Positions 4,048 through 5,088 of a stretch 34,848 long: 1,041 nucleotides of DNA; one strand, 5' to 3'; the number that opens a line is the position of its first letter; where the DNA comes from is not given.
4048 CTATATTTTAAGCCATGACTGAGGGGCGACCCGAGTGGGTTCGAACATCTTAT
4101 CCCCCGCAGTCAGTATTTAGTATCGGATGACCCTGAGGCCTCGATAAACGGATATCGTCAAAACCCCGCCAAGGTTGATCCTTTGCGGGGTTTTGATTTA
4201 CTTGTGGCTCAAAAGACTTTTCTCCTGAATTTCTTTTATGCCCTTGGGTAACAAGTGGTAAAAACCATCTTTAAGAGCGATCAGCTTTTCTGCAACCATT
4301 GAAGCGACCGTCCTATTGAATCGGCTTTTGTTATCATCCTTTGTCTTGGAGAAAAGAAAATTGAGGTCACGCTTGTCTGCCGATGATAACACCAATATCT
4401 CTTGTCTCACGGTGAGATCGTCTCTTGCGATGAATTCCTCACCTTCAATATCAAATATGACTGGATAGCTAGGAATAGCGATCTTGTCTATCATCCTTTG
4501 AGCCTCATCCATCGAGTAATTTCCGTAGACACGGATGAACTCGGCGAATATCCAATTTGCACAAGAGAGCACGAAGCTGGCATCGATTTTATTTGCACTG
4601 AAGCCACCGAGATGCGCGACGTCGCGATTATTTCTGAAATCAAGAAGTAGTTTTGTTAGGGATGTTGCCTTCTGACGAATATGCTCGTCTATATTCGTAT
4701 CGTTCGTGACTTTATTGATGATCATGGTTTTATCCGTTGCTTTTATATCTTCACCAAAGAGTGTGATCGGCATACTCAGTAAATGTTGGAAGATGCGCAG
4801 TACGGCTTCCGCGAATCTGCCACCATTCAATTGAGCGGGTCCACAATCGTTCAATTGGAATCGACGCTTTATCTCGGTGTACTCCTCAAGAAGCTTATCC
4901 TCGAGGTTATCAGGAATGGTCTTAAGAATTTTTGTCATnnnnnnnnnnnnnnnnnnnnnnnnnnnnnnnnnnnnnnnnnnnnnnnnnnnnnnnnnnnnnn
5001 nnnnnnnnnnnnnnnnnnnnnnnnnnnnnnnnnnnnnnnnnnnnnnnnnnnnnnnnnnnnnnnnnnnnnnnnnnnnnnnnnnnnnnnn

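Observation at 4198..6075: Four-gene operon: three winged-helix-like proteins plus a HEPN-like RNase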

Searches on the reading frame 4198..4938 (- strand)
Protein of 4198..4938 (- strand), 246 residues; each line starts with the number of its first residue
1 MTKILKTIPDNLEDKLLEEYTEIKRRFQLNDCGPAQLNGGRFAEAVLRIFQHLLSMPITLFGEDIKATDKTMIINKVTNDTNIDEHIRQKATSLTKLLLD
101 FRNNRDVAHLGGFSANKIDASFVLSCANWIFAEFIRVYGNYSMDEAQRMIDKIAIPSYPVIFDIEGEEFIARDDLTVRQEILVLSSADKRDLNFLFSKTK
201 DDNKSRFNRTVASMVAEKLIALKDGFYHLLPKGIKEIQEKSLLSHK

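Call 4: search_protein_families(library=pfam, proteins=[window:4198-4938:-], max_evalue=1)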
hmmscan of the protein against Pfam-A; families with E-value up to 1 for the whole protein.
window:4198-4938:- (246 aa): 1 family
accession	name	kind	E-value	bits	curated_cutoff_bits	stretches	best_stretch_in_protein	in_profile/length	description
PF08799.17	PRP4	-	0.19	11.8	25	1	57-64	11-18/29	pre-mRNA processing factor 4 (PRP4) like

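Call 5: search_protein_families(library=padloc, proteins=[window:4198-4938:-], max_evalue=1)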
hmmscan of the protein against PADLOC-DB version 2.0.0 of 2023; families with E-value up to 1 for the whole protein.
window:4198-4938:- (246 aa): 1 family
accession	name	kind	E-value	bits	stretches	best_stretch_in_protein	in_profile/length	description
PDLC02975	WH_III-A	-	0.013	13.9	1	203-241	31-69/103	-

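Call 9: search_protein_families(library=ncbifam, proteins=[window:4198-4938:-], max_evalue=1)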
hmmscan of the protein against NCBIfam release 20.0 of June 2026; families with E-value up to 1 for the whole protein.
window:4198-4938:- (246 aa): 0 families

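Call 10: search_protein_families(library=phrogs, proteins=[window:4198-4938:-], max_evalue=1)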
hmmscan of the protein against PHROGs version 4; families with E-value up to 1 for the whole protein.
window:4198-4938:- (246 aa): 1 family
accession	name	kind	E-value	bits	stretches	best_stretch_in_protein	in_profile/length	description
phrog_26712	-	unknown function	0.12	13.7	1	127-162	25-60/83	-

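Call 12: find_homologous_proteins(query=window:4198-4938:-, max_evalue=0.001)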
Query window:4198-4938:- (246 aa): 141 proteins with E <= 0.001 among 574 candidates; the best 120 are listed.
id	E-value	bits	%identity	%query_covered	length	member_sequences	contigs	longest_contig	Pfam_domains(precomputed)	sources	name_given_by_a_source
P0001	4.6e-157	539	100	100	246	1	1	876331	-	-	-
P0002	4.7e-144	496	92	100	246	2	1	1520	-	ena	-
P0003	2.7e-143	493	89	100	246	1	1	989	-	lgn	-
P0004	1.3e-142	491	89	100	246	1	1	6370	-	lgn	-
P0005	2.4e-142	490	90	100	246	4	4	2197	-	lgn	-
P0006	1.9e-140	484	90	99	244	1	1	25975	-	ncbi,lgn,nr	ncbi:MAG: hypothetical protein Q8Q38_01760 [bacterium]|nr:hypothetical protein [bacterium]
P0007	3.4e-134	464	84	100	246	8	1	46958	-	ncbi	-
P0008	8.6e-130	449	84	99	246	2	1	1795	-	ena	-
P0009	1.8e-129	448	81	100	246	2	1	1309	-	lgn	-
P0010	2.5e-129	448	82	100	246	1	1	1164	-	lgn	-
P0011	8.7e-127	439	82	99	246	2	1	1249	-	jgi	-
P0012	1.6e-124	432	80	100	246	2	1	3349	-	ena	-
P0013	2.0e-124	432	78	100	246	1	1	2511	-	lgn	-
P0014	4.4e-124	431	79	100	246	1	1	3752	-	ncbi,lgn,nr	ncbi:MAG: hypothetical protein Q7S68_04555 [Deltaproteobacteria bacterium]|nr:hypothetical protein [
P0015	1.3e-123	429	79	100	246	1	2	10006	-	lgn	-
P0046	7.0e-91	322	58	100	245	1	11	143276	-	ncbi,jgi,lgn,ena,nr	ncbi:hypothetical protein CL684_02365 [Candidatus Campbellbacteria bacterium]|nr:hypothetical protei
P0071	5.9e-77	276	54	100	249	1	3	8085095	-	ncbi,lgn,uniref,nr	ncbi:hypothetical protein JJC00_26370 [Bradyrhizobium diazoefficiens]|uniref:hypothetical protein n=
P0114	1.8e-69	252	49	100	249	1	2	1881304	-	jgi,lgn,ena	-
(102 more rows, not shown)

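Call 13: search_solved_structures(query=window:4198-4938:-, max_evalue=10)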
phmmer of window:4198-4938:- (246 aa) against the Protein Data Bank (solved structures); distinct sequences matched with E-value up to 10: 3.
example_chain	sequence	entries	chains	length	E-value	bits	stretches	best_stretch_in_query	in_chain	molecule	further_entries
2xod_A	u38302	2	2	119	0.042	16.8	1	48-124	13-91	NRDI PROTEIN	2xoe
1x25_A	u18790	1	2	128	0.087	15.8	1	49-148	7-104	Hypothetical UPF0076 protein ST0811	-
6dhx_A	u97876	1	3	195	0.32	13.9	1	53-128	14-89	TipC2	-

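Call 14: find_encoding_contigs(protein=P0071, flank=8000, max_places=3)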
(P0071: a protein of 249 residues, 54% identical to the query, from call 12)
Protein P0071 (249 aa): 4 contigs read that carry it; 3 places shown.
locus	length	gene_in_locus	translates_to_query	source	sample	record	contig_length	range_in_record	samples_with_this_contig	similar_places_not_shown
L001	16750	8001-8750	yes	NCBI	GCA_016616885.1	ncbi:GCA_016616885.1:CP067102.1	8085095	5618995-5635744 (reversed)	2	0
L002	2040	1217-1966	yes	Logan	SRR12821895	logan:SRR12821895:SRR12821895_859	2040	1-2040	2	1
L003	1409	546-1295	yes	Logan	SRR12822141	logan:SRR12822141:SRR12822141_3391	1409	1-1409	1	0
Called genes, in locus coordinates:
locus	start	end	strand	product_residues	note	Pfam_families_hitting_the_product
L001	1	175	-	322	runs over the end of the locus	PF08240:ADH_N, PF00107:ADH_zinc_N, PF13602:ADH_zinc_N_2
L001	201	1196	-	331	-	PF03060:NMO, PF00478:IMPDH (weak)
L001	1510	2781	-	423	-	PF01548:DEDD_Tnp_IS110, PF02371:Transposase_20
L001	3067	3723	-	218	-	-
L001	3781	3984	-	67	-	-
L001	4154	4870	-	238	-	-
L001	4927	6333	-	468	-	-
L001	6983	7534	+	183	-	-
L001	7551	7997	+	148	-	-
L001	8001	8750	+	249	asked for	-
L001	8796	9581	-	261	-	PF10370:Rv2993c-like_N, PF01557:FAA_hydrolase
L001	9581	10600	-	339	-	PF02558:ApbA, PF08546:ApbA_C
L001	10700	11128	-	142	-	PF00571:CBS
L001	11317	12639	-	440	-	PF07690:MFS_1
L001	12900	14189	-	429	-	PF07690:MFS_1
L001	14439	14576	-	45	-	-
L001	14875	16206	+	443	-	PF06723:MreB_Mbl (faint), PF00012:HSP70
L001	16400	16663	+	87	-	PF12071:DUF3551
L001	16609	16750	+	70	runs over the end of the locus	-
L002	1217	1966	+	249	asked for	-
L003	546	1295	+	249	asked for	-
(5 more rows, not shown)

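Call 15: find_encoding_contigs(protein=P0046, flank=8000, max_places=3)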
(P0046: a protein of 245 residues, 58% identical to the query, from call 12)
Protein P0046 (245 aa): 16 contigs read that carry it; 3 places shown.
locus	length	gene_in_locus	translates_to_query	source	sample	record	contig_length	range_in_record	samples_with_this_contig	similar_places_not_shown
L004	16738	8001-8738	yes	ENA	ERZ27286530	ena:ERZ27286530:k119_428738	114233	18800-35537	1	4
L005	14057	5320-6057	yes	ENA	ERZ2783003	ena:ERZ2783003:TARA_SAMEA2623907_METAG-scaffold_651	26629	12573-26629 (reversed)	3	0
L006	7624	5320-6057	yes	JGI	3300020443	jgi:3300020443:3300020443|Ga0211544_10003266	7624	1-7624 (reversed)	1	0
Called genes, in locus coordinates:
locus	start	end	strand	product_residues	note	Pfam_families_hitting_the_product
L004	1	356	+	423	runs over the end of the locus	PF01555:N6_N4_Mtase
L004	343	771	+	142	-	-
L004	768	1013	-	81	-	-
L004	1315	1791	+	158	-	-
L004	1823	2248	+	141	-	-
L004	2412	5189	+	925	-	PF05572:Peptidase_M43, PF18962:Por_Secre_tail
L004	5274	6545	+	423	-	PF00239:Resolvase, PF07508:Recombinase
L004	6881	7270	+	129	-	-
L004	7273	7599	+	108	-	-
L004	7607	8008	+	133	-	-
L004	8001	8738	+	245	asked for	-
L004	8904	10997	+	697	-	PF03924:CHASE, PF00989:PAS, PF08448:PAS_4, PF13426:PAS_9, PF00512:HisKA, PF02518:HATPase_c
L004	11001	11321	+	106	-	-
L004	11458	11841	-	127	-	-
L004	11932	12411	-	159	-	PF00011:HSP20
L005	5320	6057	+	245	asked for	-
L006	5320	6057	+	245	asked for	-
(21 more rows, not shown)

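Call 16: find_encoding_contigs(protein=P0114, flank=8000, max_places=3)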
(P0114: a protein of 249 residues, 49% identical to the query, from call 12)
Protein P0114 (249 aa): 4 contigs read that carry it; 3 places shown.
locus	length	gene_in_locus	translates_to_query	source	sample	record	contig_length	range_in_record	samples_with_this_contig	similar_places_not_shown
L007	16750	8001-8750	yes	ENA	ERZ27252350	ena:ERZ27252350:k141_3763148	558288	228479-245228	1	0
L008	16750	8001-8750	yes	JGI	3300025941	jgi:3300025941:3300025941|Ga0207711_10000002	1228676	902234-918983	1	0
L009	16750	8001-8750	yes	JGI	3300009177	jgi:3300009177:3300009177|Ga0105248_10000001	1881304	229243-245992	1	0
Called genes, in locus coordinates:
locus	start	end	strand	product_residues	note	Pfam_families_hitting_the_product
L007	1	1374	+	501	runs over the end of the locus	PF00144:Beta-lactamase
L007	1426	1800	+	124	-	PF19762:DUF6249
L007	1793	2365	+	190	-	PF04542:Sigma70_r2, PF08281:Sigma70_r4_2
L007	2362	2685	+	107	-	-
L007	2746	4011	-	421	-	-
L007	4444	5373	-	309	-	PF08240:ADH_N, PF00107:ADH_zinc_N, PF13602:ADH_zinc_N_2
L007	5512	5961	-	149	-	PF02502:LacAB_rpiB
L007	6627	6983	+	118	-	-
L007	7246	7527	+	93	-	-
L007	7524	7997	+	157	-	-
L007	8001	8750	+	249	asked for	-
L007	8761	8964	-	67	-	PF00958:GMP_synt_C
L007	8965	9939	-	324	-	PF14224:DUF4331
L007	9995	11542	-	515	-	PF00117:GATase, PF07722:Peptidase_C26 (weak), PF02540:NAD_synthase (weak), PF03054:tRNA_Me_trans (faint), PF00958:GMP_synt_C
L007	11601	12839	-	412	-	PF22458:RsmF-B_ferredox, PF01189:Methyltr_RsmB-F, PF13847:Methyltransf_31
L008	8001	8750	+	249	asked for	-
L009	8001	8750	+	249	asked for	-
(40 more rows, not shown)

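Call 21: search_solved_structures(query=A1, max_evalue=10, show_alignments=2)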
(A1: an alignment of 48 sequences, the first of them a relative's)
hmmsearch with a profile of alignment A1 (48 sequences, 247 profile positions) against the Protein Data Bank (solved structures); distinct sequences matched with E-value up to 10: 1.
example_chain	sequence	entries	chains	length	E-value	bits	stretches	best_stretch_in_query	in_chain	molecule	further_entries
7vu4_A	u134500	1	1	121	0.56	12.7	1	137-171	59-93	de novo design protein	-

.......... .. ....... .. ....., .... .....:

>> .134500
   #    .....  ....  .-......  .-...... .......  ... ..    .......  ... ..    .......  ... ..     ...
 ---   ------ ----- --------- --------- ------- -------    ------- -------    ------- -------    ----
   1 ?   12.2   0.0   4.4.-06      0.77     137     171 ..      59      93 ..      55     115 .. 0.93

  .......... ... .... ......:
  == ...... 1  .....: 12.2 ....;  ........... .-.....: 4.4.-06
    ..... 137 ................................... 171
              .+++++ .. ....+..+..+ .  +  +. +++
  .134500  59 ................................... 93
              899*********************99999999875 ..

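Call 22: search_protein_families(library=pfam, alignment_id=A1, max_evalue=1)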
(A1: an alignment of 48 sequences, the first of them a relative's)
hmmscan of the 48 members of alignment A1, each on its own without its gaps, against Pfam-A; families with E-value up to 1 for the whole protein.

A. member 1, P0001 (246 aa): 1 family
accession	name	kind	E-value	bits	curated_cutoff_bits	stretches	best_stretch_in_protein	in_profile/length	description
PF08799.17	PRP4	-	0.19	11.8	25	1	57-64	11-18/29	pre-mRNA processing factor 4 (PRP4) like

B. families by the number of members that match (of 48 scanned): 14 families
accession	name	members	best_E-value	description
PF14947.12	HTH_45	5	0.015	Winged helix-turn-helix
PF24038.1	DUF7347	3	0.002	Domain of unknown function (DUF7347)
PF22654.1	DUF7008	3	0.017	Domain of unknown function (DUF7008)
PF03685.18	UPF0147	2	0.1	Uncharacterised protein family (UPF0147)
PF07289.17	BBL5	2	0.17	Bardet-Biedl syndrome 5 protein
PF01420.25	Methylase_S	1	0.0024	Type I restriction modification DNA specificity domain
PF21755.2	DacZ_P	1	0.0056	Probable sensor domain DacZ_P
PF25137.1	ADH_Fe_C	1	0.015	Fe-containing alcohol dehydrogenase family, C-terminal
PF24882.1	WHD_ORC2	1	0.02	ORC2 WHD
PF25710.1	CrAss_Ring_3_4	1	0.047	Phage tail ring protein 3/4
PF09105.16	SelB-wing_1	1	0.15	Elongation factor SelB, winged helix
PF08799.17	PRP4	1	0.19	pre-mRNA processing factor 4 (PRP4) like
PF16591.11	HBM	1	0.19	Helical bimodular sensor domain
PF24024.1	DUF7336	1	0.21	Domain of unknown function (DUF7336)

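Call 23: find_related_loci(query=A1, collection=genome_contigs, flank=7000)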
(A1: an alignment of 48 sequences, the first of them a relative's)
Query A1 (246 aa) in genome_contigs; peptide patterns used: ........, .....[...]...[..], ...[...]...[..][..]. (x = any residue, [..] = any of these).
106 stretches matched a pattern; 22 encode a relative of the query (tblastn E <= 1e-3); 22 distinct loci.
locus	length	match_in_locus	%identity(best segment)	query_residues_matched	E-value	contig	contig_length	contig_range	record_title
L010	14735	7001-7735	89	1-245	1e-150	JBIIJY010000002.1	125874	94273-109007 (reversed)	MAG: Candidatus Paceibacteria bacterium isolate ME2001-10-09pf_3300042861_group1_bin230 Rohwer_bin1539_scaffold_42_c2, w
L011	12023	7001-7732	90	1-244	1e-149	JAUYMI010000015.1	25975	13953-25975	MAG: bacterium isolate C24_metabat.bin.8 C24_k141_470622, whole genome shotgun sequence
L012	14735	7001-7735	80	1-245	2e-133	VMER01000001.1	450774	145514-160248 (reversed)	MAG: Parcubacteria group bacterium LiPW_15 LiPW15_scaffold_6, whole genome shotgun sequence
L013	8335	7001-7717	67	1-239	3e-113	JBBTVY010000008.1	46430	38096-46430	MAG: Patescibacteria group bacterium isolate H43-bin079_1 H43_bin079_1_000000000008, whole genome shotgun sequence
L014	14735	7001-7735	58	1-245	7e-99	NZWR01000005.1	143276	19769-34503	MAG: Candidatus Campbellbacteria bacterium isolate NAT484 88099, whole genome shotgun sequence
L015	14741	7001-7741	55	1-246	5e-91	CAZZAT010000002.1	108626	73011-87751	MAG TPA_asm: uncultured Candidatus Saccharibacteria bacterium isolate SRP329715_co2_84 genome assembly, contig: NODE_365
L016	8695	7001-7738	53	1-245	4e-87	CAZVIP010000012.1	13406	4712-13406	MAG TPA_asm: uncultured Candidatus Saccharibacteria bacterium isolate SRP301943_co4_11 genome assembly, contig: NODE_150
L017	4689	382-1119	52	1-245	9e-86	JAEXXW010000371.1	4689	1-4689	MAG: Proteobacteria bacterium isolate OH_HDB_164 k127_960765, whole genome shotgun sequence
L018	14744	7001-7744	51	1-246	1e-83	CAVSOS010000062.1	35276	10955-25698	MAG: uncultured proteobacterium isolate MFD03044.bin.2.50 genome assembly, contig: contig_65255, whole genome shotgun se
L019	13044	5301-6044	51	1-246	8e-83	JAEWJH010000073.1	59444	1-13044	MAG: Proteobacteria bacterium isolate OH_PBrB_143 k127_726200, whole genome shotgun sequence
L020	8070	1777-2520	50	1-246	5e-81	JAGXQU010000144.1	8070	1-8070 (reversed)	MAG: Hyphomicrobiales bacterium isolate CROMO_A_2 c_000000707567, whole genome shotgun sequence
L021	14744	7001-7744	49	1-246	5e-80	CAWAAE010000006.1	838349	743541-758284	MAG: uncultured Alphaproteobacteria bacterium isolate MFD01716.bin.1.49 genome assembly, contig: contig_39580, whole gen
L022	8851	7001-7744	51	1-246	6e-80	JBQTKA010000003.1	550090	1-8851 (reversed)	MAG: Hyphomicrobium sp. isolate SAW85 c_000000330235_partial_101682_651772, whole genome shotgun sequence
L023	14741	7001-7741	51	1-245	1e-79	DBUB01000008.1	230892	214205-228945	MAG TPA_asm: Alphaproteobacteria bacterium UBA1301 UBA1301_contig_80, whole genome shotgun sequence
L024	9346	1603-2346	49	1-246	7e-78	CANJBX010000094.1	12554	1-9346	MAG: Hyphomicrobiaceae bacterium isolate RH-23may17-1059 genome assembly, contig: RH-23may17-C39241, whole genome shotgu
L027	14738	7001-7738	84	1-246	4e-144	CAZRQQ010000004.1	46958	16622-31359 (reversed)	MAG TPA_asm: uncultured Candidatus Saccharibacteria bacterium isolate SRP133034_co1_23 genome assembly, contig: NODE_534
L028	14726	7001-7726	52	1-243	7e-81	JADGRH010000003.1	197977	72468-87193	MAG: Candidatus Paceibacterota bacterium isolate Chersky_89 k127_20491158, whole genome shotgun sequence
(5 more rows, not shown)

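Call 25: predict_structure(alignment_id=A1)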
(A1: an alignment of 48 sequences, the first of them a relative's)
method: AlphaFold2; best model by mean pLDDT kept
length: 246 residues; sequences in the alignment: 48
mean_pLDDT: 86.9   pTM: 0.62
mean pLDDT of the five models: 86.9, 86.4, 85.9, 84.7, 83.4
residues with pLDDT >= 90: 153; 70-90: 65; 50-70: 21; < 50: 7
segments of 3 or more residues with pLDDT < 50: 107-110
pLDDT, mean of each block of 10 residues (from residue 1): 86 95 83 73 96 97 92 97 96 92 52 70 92 96 91 65 77 90 88 93 95 96 93 89 73
secondary structure, 60 per line:
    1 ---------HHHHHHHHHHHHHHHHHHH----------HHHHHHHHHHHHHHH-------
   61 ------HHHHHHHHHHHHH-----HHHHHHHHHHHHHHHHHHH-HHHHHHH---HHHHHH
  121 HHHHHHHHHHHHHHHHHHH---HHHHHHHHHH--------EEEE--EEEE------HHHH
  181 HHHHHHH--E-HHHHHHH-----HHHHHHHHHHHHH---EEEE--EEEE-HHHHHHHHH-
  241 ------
elements in order: H10-28 H39-53 H67-79 H85-103 H105-111 H115-139 H143-152 E161-164 E167-170 H177-187 H192-198 H204-216 E220-223 E226-229 H231-239

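Call 27: fold_search(model_id=the predicted structure, library=pdb)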
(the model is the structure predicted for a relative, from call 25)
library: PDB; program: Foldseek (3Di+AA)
matches with E <= 10: 660; with E <= 0.001: 0
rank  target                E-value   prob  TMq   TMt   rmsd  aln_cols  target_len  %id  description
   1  5yhx_H                1.3e-01  1.00  0.25  0.43   8.4       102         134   17  Structure of Lactococcus lactis ZitR, wild type (released 2017-12-06)
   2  5yhx_B                1.9e-01  0.99  0.25  0.42   9.0       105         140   13  Structure of Lactococcus lactis ZitR, wild type (released 2017-12-06)
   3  2bgc_A                2.8e-01  0.47  0.17  0.18  17.1       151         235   14  PrfA-G145S, a constitutive active mutant of the Transcriptional Regulator In L.monocytogenes (released 2005-04-14)
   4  6wgi_4                3.0e-01  0.18  0.17  0.07  19.8       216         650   14  Atomic model of the mutant OCCM (ORC-Cdc6-Cdt1-Mcm2-7 with Mcm6 WHD truncation) loaded on DNA at 10.5 A resolution (released 2020-07-15)
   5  8cil_B                3.4e-01  0.28  0.25  0.19  17.0       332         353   14  Crystal structure of Coxiella burnetii Fic protein 2 (released 2023-11-15)
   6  5dd8_A                4.2e-01  1.00  0.24  0.37   2.6        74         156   12  The Crystal structure of HucR mutant (HucR-E48Q) from Deinococcus radiodurans (released 2015-09-09)
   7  4rs8_A                4.4e-01  1.00  0.24  0.65   2.6        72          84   18  Apo structure of novel pNOB8 plasmid centromere binding protein (released 2015-09-16)
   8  4rs8_B                4.4e-01  1.00  0.25  0.68   2.7        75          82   20  Apo structure of novel pNOB8 plasmid centromere binding protein (released 2015-09-16)
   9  8b9x_A                4.4e-01  0.54  0.19  0.18  15.9       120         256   12  Chimeric protein of human UFM1 E3 ligase, UFL1, and DDRGK1 (released 2023-10-25)
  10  1r7j                  4.8e-01  1.00  0.26  0.67   2.2        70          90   14  Crystal structure of the DNA-binding protein Sso10a from Sulfolobus solfataricus (released 2004-07-20)
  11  8eju_A                4.8e-01  0.98  0.22  0.22   5.1        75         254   13  The crystal structure of Pseudomonas putida PcaR (released 2024-03-20)
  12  7dg2_A                4.8e-01  0.63  0.23  0.24  13.7       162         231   15  Nse1-Nse3-Nse4 complex (released 2021-05-26)
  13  6qw2_B                4.8e-01  0.38  0.17  0.18  17.3       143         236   13  The Transcriptional Regulator PrfA-A218G mutant from Listeria Monocytogenes (released 2020-04-01)
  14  2g7u_A                5.3e-01  0.98  0.22  0.22   4.6        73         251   16  2.3 A structure of putative catechol degradative operon regulator from Rhodococcus sp. RHA1 (released 2006-04-04)
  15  1lnw_F                5.5e-01  1.00  0.24  0.45   4.1        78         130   18  CRYSTAL STRUCTURE OF THE MEXR REPRESSOR OF THE MEXAB-OPRM MULTIDRUG EFFLUX OPERON OF PSEUDOMONAS AERUGINOSA (released 2002-09-11)
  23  1ufb_A                8.2e-01  0.69  0.31  0.50   5.5       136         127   18  Crystal structure of TT1696 from Thermus thermophilus HB8 (released 2003-11-28)
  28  2hsb                  8.6e-01  0.72  0.32  0.54   6.2       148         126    9  Crystal structure of a hepn domain containing protein (af_0298) from archaeoglobus fulgidus at 1.95 A resolution (released 2006-08-15)
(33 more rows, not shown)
